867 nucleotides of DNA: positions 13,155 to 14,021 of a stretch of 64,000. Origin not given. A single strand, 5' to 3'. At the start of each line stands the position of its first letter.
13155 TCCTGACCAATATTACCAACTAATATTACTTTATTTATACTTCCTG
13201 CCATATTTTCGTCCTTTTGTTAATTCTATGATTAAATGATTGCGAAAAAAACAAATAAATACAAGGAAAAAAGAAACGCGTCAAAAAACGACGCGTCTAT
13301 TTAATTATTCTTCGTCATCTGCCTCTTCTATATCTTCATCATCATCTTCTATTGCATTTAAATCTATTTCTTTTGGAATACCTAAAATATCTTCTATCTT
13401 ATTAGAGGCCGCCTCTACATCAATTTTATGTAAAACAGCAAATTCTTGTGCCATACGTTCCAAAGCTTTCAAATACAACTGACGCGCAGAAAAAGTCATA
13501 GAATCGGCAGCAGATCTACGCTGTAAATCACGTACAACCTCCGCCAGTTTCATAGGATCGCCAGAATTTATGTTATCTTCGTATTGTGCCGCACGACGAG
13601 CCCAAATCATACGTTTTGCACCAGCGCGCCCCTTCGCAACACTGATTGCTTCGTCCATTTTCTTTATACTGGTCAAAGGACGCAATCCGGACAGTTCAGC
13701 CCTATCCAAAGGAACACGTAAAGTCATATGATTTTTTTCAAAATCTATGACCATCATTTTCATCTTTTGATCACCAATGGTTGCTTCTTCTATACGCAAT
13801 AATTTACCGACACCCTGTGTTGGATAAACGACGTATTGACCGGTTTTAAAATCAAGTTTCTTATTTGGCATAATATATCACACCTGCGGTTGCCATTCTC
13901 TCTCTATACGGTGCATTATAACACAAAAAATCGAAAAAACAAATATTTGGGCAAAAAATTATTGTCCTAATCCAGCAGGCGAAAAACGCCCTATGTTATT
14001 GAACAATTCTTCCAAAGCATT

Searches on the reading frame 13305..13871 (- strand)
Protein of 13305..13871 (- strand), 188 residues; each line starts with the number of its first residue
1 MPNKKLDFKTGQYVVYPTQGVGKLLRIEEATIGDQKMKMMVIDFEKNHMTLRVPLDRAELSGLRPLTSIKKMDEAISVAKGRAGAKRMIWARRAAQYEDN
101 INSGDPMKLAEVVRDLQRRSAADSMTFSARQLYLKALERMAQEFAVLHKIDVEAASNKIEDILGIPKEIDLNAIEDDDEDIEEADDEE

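Call 62: search_protein_families(library=pfam, proteins=[window:13305-13871:-], max_evalue=0.001)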
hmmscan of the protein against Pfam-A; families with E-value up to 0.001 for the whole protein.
window:13305-13871:- (188 aa): 2 families
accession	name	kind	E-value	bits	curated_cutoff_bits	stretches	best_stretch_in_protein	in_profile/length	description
PF21095.3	CarD_C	-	3.2e-16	59.6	23.1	1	76-159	3-86/87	CarD, C-terminal domain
PF02559.22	CarD_TRCF_RID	-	1.3e-12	48.1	23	1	8-66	1-56/57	CarD-like/TRCF RID domain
